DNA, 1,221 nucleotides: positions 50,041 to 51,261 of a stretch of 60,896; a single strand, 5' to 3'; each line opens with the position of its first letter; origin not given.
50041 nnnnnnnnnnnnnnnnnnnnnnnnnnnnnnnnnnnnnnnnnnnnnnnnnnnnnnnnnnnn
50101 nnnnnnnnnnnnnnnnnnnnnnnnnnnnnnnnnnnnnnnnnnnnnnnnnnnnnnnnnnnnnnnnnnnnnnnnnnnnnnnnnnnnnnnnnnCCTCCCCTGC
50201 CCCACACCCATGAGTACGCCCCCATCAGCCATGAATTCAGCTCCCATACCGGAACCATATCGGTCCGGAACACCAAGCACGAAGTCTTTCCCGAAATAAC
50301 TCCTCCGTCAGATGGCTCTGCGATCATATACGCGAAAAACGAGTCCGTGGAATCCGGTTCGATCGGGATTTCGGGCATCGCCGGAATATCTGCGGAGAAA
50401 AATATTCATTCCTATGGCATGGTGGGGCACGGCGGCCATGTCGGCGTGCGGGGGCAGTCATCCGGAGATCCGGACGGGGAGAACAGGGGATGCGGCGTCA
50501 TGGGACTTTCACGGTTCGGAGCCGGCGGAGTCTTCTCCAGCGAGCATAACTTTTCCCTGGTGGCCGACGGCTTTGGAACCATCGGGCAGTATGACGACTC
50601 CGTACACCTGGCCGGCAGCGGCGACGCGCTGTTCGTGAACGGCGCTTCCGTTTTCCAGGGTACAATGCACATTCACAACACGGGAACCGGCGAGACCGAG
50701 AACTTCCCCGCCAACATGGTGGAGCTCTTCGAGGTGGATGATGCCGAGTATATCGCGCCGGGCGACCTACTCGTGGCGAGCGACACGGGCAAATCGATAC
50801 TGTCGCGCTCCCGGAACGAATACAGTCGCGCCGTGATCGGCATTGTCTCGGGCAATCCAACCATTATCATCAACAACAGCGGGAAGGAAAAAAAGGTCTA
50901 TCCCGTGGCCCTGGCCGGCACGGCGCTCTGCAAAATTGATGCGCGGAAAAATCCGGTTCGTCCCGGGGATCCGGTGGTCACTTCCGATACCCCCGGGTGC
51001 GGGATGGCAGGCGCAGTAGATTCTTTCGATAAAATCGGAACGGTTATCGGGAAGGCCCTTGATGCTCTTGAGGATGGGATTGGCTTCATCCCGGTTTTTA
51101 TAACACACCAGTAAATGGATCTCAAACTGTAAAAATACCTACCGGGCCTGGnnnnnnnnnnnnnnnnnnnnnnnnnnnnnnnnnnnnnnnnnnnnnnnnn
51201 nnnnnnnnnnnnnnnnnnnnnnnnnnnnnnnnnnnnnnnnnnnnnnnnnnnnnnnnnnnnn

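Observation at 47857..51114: Orphan 1085-aa protein combining discoidin-like modules, 15 tail-fibre-like repeats and an unassigned C-terminal domain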

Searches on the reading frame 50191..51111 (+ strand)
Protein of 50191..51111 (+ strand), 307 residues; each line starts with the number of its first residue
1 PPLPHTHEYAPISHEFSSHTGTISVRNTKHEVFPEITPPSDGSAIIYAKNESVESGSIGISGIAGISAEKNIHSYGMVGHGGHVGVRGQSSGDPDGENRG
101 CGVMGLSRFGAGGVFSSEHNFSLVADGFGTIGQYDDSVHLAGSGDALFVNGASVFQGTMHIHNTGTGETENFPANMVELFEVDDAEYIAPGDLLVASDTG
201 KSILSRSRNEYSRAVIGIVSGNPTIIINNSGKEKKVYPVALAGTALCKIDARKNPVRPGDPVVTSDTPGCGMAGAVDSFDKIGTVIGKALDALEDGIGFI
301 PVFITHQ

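Call 11: search_protein_families(library=pfam, proteins=[window:50245-51111:+], max_evalue=0.1)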
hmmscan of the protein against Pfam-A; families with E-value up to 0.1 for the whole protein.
window:50245-51111:+ (289 aa): 1 family
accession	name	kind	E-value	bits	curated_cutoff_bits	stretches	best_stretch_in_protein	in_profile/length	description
PF11962.13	Peptidase_G2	-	0.0037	17.1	25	1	137-213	32-101/228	Peptidase_G2, IMC autoproteolytic cleavage domain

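Call 28: search_solved_structures(query=window:50191-51111:+, max_evalue=10, show_alignments=3)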
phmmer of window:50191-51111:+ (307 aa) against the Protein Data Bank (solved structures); distinct sequences matched with E-value up to 10: 0.

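Call 29: search_solved_structures(query=A1, max_evalue=1, show_alignments=0)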
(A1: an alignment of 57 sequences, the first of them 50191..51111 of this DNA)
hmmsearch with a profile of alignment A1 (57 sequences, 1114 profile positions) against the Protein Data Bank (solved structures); distinct sequences matched with E-value up to 1: 67 (the best 60 are shown).
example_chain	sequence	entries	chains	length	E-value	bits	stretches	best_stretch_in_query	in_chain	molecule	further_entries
4lks_A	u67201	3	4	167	1.8e-06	28.9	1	142-261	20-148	Glycosyl hydrolase, family 31/fibronectin type III domain protein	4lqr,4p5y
3f2z_A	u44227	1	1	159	2.6e-06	28.4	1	14-126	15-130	uncharacterized protein BF3579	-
8c5g_A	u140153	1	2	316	5.6e-06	27.3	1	32-104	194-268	Neuropilin-1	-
9s56_A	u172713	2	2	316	5.6e-06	27.3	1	32-104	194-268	Neuropilin-1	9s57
2qqi_A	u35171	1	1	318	5.7e-06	27.3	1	32-104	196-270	Neuropilin-1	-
9eou_A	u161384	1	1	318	5.7e-06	27.3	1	32-104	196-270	Neuropilin-1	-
4a42_A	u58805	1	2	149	7.5e-06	26.9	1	155-268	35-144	ALPHA-N-ACETYLGLUCOSAMINIDASE FAMILY PROTEIN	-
4gz9_A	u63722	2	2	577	9.9e-06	26.5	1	9-288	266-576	Neuropilin-1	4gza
3ggl_A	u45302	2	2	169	1e-05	26.4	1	149-289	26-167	Putative chitobiase | Chitobiase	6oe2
2kd7_A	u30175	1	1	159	1e-05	26.4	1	151-289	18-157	Putative chitobiase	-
5zu6_A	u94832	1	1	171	1.4e-05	25.9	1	148-268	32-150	CBM32 domain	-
2qqm_A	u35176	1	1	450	1.6e-05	25.8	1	32-104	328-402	Neuropilin-1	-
7m0r_E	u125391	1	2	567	4.4e-05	24.3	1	9-257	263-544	Neuropilin-1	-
10ri_E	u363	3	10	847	7.9e-05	23.5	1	10-261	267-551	Neuropilin-1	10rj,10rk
4qdr_A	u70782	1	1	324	9.2e-05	23.3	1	11-256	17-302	Neuropilin-2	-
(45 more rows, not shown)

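Call 35: predict_structure(alignment_id=A1)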
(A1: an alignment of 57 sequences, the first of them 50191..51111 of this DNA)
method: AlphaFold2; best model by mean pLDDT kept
length: 307 residues; sequences in the alignment: 57
mean_pLDDT: 64.6   pTM: 0.53
mean pLDDT of the five models: 64.6, 64.5, 63.8, 63.5, 61.4
residues with pLDDT >= 90: 88; 70-90: 49; 50-70: 26; < 50: 144
segments of 3 or more residues with pLDDT < 50: 1-6, 17-86, 88-95, 97-104, 106-135, 137-150
pLDDT, mean of each block of 10 residues (from residue 1): 46 48 40 38 46 40 44 44 41 44 45 36 39 46 43 65 57 81 82 89 88 93 83 82 94 96 95 92 92 96 81
secondary structure, 60 per line:
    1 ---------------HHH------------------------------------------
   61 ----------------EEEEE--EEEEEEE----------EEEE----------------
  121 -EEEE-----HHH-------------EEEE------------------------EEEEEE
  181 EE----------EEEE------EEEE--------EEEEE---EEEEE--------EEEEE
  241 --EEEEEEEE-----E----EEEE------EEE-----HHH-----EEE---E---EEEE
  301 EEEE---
elements in order: E77-81 E84-90 E101-104 E122-125 E147-150 E175-182 E193-196 E203-206 E215-219 E223-227 E236-240 E243-250 E261-264 E271-273 E287-289 E297-304

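Call 38: fold_search(model_id=the predicted structure, library=pdb)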
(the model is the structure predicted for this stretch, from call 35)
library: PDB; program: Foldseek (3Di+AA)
matches with E <= 10: 102; with E <= 0.001: 3
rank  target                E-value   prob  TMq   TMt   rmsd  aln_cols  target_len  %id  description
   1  8hdt_G                2.9e-04  1.00  0.31  0.54   8.4       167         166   14  Cyanophage Pam3 capsid asymmetric unit (released 2023-01-18)
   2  3suc                  7.1e-04  1.00  0.30  0.13   5.8       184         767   15  Crystal structure of the pre-mature bacteriophage phi29 gene product 12 (released 2011-08-03)
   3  3gqh_A                8.3e-04  1.00  0.30  0.53   5.2       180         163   15  Crystal Structure of the Bacteriophage phi29 gene product 12 C-terminal fragment (released 2009-05-26)
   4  8pkh_DU               1.1e-03  1.00  0.27  0.46  10.3       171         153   13  Borrelia bacteriophage BB1 procapsid, fivefold-symmetrized outer shell (released 2023-07-12)
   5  8pkh_DY               3.5e-03  1.00  0.27  0.47   9.7       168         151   13  Borrelia bacteriophage BB1 procapsid, fivefold-symmetrized outer shell (released 2023-07-12)
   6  8pkh_FU               5.5e-03  0.99  0.26  0.45  11.5       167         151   11  Borrelia bacteriophage BB1 procapsid, fivefold-symmetrized outer shell (released 2023-07-12)
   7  8pkh_EE               5.5e-03  0.99  0.27  0.45  10.6       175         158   14  Borrelia bacteriophage BB1 procapsid, fivefold-symmetrized outer shell (released 2023-07-12)
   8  8pkh_FJ               7.7e-03  0.99  0.28  0.46  10.2       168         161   10  Borrelia bacteriophage BB1 procapsid, fivefold-symmetrized outer shell (released 2023-07-12)
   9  8pkh_EC               8.6e-03  0.99  0.26  0.44  10.9       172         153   15  Borrelia bacteriophage BB1 procapsid, fivefold-symmetrized outer shell (released 2023-07-12)
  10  9gay_C                9.1e-03  0.99  0.24  0.50  10.2       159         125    8  Extended phiCD508 capsid (released 2025-03-26)
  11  8pkh_DM               9.1e-03  0.98  0.25  0.42  11.5       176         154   13  Borrelia bacteriophage BB1 procapsid, fivefold-symmetrized outer shell (released 2023-07-12)
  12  9ocb_K                1.3e-02  1.00  0.31  0.60   5.7       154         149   11  Sf11 capsid Icosahedral Reconstruction (released 2025-11-12)
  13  8pkh_FP               1.4e-02  0.98  0.25  0.44  11.7       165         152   12  Borrelia bacteriophage BB1 procapsid, fivefold-symmetrized outer shell (released 2023-07-12)
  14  8pkh_FN               1.5e-02  0.99  0.26  0.45  11.3       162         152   13  Borrelia bacteriophage BB1 procapsid, fivefold-symmetrized outer shell (released 2023-07-12)
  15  8pkh_FV               1.7e-02  0.97  0.25  0.44  10.1       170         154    9  Borrelia bacteriophage BB1 procapsid, fivefold-symmetrized outer shell (released 2023-07-12)
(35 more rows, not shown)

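Call 39: fold_search(model_id=the predicted structure, library=viral)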
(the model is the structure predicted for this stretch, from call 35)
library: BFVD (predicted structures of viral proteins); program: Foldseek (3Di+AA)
matches with E <= 10: 180; with E <= 0.001: 45
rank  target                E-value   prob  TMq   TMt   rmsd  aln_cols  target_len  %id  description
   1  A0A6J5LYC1            8.4e-13  1.00  0.38  0.09   9.5       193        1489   28  Uncharacterized protein [uncultured Caudovirales phage]
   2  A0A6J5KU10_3          2.4e-12  1.00  0.42  0.12   4.6       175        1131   25  Uncharacterized protein [uncultured Caudovirales phage]
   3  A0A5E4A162            4.0e-12  1.00  0.39  0.26  14.8       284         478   19  (no name in the UniProt tables at hand)
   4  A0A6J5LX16            1.3e-11  1.00  0.38  0.19   7.8       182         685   27  Uncharacterized protein [uncultured Caudovirales phage]
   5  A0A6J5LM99            1.6e-11  1.00  0.37  0.53   9.6       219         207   21  Uncharacterized protein [uncultured Caudovirales phage]
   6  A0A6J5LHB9            3.3e-11  1.00  0.37  0.19  15.5       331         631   18  Uncharacterized protein [uncultured Caudovirales phage]
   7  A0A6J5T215            5.2e-11  1.00  0.37  0.22  27.6       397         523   17  Uncharacterized protein [uncultured Caudovirales phage]
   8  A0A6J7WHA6            5.5e-11  1.00  0.36  0.38  19.1       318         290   21  Uncharacterized protein [uncultured Caudovirales phage]
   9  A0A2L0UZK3            6.1e-11  1.00  0.38  0.20  10.2       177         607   24  Uncharacterized protein [Agrobacterium phage Atu_ph07]
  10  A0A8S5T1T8            6.5e-11  1.00  0.40  0.67   8.8       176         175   21  Preneck appendage protein barrel, VIRAL PROTEIN.8A [Myoviridae sp. ctWb16]
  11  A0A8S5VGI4            1.0e-10  1.00  0.36  0.61   8.1       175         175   20  Preneck appendage protein [Myoviridae sp. ctkfK18]
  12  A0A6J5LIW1            1.2e-10  1.00  0.37  0.58   4.4       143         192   25  Uncharacterized protein [uncultured Caudovirales phage]
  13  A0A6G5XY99            4.1e-10  1.00  0.36  0.21   7.8       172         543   23  (no name in the UniProt tables at hand)
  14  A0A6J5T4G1            7.9e-10  1.00  0.39  0.34  33.4       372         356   17  Uncharacterized protein [uncultured Caudovirales phage]
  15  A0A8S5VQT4            1.1e-09  1.00  0.40  0.35   5.4       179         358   22  (no name in the UniProt tables at hand)
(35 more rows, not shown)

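Call 41: search_solved_structures(query=A2, max_evalue=10, show_alignments=3)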
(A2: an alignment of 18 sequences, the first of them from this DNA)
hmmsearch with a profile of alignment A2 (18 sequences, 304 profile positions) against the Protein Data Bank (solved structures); distinct sequences matched with E-value up to 10: 0.

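Call 43: search_dna_similar(query=window:50191-51111:+, collection=phages, mode=protein, max_evalue=0.001, max_rows=25)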
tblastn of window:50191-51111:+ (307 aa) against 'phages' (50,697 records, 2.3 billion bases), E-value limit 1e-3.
No match.

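Call 46: find_related_loci(query=A2, collection=genome_contigs, flank=10000)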
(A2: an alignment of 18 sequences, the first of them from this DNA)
Query A2 (307 aa) in genome_contigs; peptide patterns used: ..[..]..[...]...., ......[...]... (x = any residue, [..] = any of these).
154 stretches matched a pattern; 104 encode a relative of the query (tblastn E <= 1e-3); the best 80 are kept; 80 distinct loci.
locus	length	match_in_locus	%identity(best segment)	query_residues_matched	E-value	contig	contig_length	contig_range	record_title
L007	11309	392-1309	74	2-307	2e-152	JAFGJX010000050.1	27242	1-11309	MAG: Spirochaetes bacterium isolate Zod_Metabat.30 k87_5125215, whole genome shotgun sequence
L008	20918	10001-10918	68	1-306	1e-152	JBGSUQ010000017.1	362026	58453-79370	MAG: Spirochaetota bacterium isolate JTS-AC436 k141_2046447, whole genome shotgun sequence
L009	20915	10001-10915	68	2-306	4e-147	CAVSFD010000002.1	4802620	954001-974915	MAG: uncultured Spirochaetota bacterium isolate MFD02979.bin.1.65 genome assembly, contig: contig_47028, whole genome sh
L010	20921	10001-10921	70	1-307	1e-146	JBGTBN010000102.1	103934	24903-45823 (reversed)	MAG: Spirochaetota bacterium isolate JTS-AC98 k141_4529340, whole genome shotgun sequence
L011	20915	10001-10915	72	2-306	1e-144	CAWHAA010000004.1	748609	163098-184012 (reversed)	MAG: uncultured Spirochaetota bacterium isolate MFD04716.bin.2.40 genome assembly, contig: contig_13388, whole genome sh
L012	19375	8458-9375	67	1-306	1e-144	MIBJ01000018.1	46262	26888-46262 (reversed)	MAG: Spirochaetes bacterium RBG_16_49_21 RBG_16_scaffold_162, whole genome shotgun sequence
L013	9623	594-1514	71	1-307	2e-143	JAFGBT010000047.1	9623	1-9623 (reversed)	MAG: Spirochaetes bacterium isolate Zod_Metabat.1046 k87_11489791, whole genome shotgun sequence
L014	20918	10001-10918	66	2-307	7e-138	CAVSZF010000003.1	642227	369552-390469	MAG: uncultured Spirochaetota bacterium isolate MFD04716.bin.1.88 genome assembly, contig: contig_36463, whole genome sh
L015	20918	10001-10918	66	2-307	5e-137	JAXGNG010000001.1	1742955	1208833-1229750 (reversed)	MAG: Spirochaetota bacterium isolate AnMBR.bin250 bin250_1, whole genome shotgun sequence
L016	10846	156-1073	67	2-307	1e-136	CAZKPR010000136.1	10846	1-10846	MAG TPA_asm: uncultured Leptospirales bacterium isolate binchicken_co26_5 genome assembly, contig: NODE_7493_length_1084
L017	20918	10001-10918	67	1-306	3e-136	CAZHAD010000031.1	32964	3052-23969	MAG TPA_asm: uncultured Leptospirales bacterium isolate SRP185410_co2_360 genome assembly, contig: NODE_1387_length_3296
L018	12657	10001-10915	65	2-307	3e-136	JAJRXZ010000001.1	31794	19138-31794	MAG: Spirochaetes bacterium isolate Dive96_bin3.202 k141_64297, whole genome shotgun sequence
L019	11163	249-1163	66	2-306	1e-134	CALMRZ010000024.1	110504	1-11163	MAG TPA_asm: uncultured Spirochaetes bacterium isolate SRR5007357_bin.202_CONCOCT_v1.1_MAG genome assembly, contig: ERZ7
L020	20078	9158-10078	69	1-307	3e-134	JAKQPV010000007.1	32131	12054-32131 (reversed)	MAG: Spirochaetota bacterium isolate USMO_maxbin.118 k141_1364638, whole genome shotgun sequence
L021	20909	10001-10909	63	2-306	1e-133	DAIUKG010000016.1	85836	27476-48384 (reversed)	MAG TPA_asm: Spirochaetota bacterium isolate CTOTU18769 NODE_185_length_85836_cov_11.248820, whole genome shotgun sequen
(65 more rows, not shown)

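Call 52: search_protein_representatives(alignment_id=A2)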
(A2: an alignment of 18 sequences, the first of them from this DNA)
Query: 18 sequences, 304 profile positions. Proteins with E-value up to 0.001 (for the whole library): 18971; up to 1e-10: 10581; up to 1e-30: 16. The best 150 are listed.
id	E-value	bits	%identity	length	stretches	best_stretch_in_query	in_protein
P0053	8.5e-140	481.9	-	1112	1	1-303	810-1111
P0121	2.3e-137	473.9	-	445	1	1-303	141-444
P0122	1.5e-129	448.2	-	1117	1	1-303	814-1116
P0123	1.8e-125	434.8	-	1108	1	2-303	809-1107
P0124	1.8e-122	425.0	-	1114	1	1-302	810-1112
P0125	1.4e-113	395.7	-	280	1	26-303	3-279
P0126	2.9e-79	283.1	-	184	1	123-303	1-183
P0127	2.7e-63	230.7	-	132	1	173-303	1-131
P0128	1.3e-51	192.3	-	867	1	4-301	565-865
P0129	9.1e-50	186.2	-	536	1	1-301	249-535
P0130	1.6e-45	172.2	-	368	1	1-302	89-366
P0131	1.4e-38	149.5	-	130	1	110-224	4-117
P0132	4.3e-37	144.6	-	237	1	67-303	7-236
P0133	2.1e-36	142.3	-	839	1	3-301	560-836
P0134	2.6e-36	142.0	-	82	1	223-303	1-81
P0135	1.2e-35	139.9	-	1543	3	156-302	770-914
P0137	3.0e-29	118.9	-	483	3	75-302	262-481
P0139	3.6e-29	118.6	-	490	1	127-302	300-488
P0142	1.9e-28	116.2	-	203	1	155-302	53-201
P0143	2.1e-28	116.1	-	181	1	155-302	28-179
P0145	4.1e-28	115.1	-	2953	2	171-302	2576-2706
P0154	3.1e-27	112.3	-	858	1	1-302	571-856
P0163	2.3e-26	109.4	-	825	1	171-302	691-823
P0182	8.6e-26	107.5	-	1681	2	170-303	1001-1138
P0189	1.5e-25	106.7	-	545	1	150-302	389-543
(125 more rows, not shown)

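Call 53: search_protein_families(library=pfam, proteins=[P0128, P0129, P0133, P0135, P0139, P0143, P0154, P0163, P0137, P0189], max_evalue=0.01)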
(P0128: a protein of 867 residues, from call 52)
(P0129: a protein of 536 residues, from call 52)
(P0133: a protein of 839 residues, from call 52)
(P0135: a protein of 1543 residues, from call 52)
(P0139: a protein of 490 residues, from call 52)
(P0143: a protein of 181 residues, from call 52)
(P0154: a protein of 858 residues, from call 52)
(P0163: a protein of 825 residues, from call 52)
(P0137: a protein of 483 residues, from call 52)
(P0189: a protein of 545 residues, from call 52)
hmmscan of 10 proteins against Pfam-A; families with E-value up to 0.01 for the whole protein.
P0128 (867 aa): 2 families
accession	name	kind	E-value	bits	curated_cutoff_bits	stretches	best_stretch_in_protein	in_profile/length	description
PF00754.31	F5_F8_type_C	-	6.5e-33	114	28.2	2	154-269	2-115/127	F5/8 type C domain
PF22633.2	F5_F8_type_C_2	-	5.5e-19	69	27.8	2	168-262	1-91/91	NedA-like, galactose-binding domain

P0129 (536 aa): 2 families
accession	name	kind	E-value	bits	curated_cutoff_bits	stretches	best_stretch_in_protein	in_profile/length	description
PF00754.31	F5_F8_type_C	-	6.6e-08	33.2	28.2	1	4-95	36-126/127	F5/8 type C domain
PF22633.2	F5_F8_type_C_2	-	0.003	18.6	27.8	1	5-76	22-91/91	NedA-like, galactose-binding domain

P0133 (839 aa): 2 families
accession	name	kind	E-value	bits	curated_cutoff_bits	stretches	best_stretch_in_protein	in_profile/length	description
PF00754.31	F5_F8_type_C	-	6.2e-20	72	28.2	2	148-260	2-114/127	F5/8 type C domain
PF22633.2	F5_F8_type_C_2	-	1.8e-07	32.1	27.8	1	162-256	1-91/91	NedA-like, galactose-binding domain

P0135 (1543 aa): 0 families

P0139 (490 aa): 1 family
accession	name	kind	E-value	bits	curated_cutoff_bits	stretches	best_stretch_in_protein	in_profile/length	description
PF24684.1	Vgb_lyase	-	0.0026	17.1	50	1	151-245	59-158/290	Virginiamycin B lyase family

P0143 (181 aa): 0 families

P0154 (858 aa): 2 families
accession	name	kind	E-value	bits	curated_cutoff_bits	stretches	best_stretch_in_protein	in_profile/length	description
PF00754.31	F5_F8_type_C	-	1.2e-22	80.9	28.2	2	162-271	2-111/127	F5/8 type C domain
PF22633.2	F5_F8_type_C_2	-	1.1e-11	45.7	27.8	2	59-132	20-91/91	NedA-like, galactose-binding domain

P0163 (825 aa): 1 family
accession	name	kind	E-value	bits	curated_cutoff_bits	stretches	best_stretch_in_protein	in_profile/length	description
PF11962.13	Peptidase_G2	-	0.0077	16.1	25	0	691-737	49-92/228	Peptidase_G2, IMC autoproteolytic cleavage domain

P0137 (483 aa): 1 family
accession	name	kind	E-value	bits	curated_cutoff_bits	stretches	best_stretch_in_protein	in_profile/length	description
PF11962.13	Peptidase_G2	-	0.0021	18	25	0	329-394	33-91/228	Peptidase_G2, IMC autoproteolytic cleavage domain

P0189 (545 aa): 1 family
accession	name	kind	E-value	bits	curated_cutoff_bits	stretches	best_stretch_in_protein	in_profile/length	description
PF08666.17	SAF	-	0.0084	17.1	21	0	492-539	7-59/63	SAF domain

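Call 54: search_protein_families(library=phrogs, proteins=[P0128, P0129, P0133, P0135, P0139, P0143, P0154, P0163, P0137], max_evalue=0.01)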
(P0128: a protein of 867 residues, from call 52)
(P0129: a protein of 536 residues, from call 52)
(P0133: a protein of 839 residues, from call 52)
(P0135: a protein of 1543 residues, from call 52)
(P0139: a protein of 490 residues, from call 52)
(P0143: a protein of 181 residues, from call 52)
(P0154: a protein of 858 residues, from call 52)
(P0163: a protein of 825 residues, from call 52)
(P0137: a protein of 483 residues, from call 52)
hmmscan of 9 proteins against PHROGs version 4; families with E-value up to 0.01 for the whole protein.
P0128 (867 aa): 7 families
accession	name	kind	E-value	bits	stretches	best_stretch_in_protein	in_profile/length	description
phrog_910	-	tail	2.5e-10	41.2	1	365-448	178-270/497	tail collar fiber protein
phrog_13325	-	unknown function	1.8e-07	30.8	1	515-614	112-198/776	-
phrog_687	-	head and packaging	2.4e-06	27.9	0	185-233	91-139/469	structural protein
phrog_16348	-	unknown function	9.6e-06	25.1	1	171-278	466-575/818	-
phrog_10304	-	head and packaging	1.5e-05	25.6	1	145-235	104-195/213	virion structural protein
phrog_17517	-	tail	0.0014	18.8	0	191-283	63-155/227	tail protein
phrog_36585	-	unknown function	0.0073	17.6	0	340-368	56-84/108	-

P0129 (536 aa): 1 family
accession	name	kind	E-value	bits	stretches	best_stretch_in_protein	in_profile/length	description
phrog_13325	-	unknown function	1.4e-05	24.5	1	204-260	114-169/776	-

P0133 (839 aa): 3 families
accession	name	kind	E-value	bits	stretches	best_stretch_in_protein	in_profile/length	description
phrog_910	-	tail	1.1e-06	29.2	0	321-383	43-111/497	tail collar fiber protein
phrog_13325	-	unknown function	9.8e-05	21.7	0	512-565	113-165/776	-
phrog_10304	-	head and packaging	0.0054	17.2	0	142-226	107-192/213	virion structural protein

P0135 (1543 aa): 0 families

P0139 (490 aa): 0 families

P0143 (181 aa): 1 family
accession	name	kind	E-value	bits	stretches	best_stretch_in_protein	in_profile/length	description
phrog_8960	-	head and packaging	0.0074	17.1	1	57-177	23-139/140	head scaffolding protein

P0154 (858 aa): 2 families
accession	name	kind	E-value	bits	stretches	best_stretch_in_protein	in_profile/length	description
phrog_13325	-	unknown function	1.8e-07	30.8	1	528-583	114-170/776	-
phrog_910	-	tail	0.0003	21.1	0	439-531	179-281/497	tail collar fiber protein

P0163 (825 aa): 8 families
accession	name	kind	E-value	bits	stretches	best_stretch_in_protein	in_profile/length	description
phrog_9942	-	tail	7.3e-14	51.7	2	245-358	645-761/1178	tail fiber protein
phrog_18345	-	tail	3.5e-10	39.8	1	150-275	346-462/956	tail fiber protein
phrog_4849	-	tail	2.2e-08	34.1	1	174-275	193-298/788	tail protein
phrog_17623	-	tail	1.5e-07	30.8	1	176-275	198-300/1114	tail collar fiber protein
phrog_28668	-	unknown function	1.7e-07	32.3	0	251-273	26-48/153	-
phrog_29288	-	unknown function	1.1e-05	24.1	0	79-120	1325-1367/1558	-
phrog_3269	-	tail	0.00027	20.7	0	321-342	24-45/689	tail protein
phrog_8960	-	head and packaging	0.0075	17.1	0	696-819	17-137/140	head scaffolding protein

P0137 (483 aa): 1 family
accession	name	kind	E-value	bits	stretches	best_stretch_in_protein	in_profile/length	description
phrog_8960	-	head and packaging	0.00038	21.3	1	352-478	15-138/140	head scaffolding protein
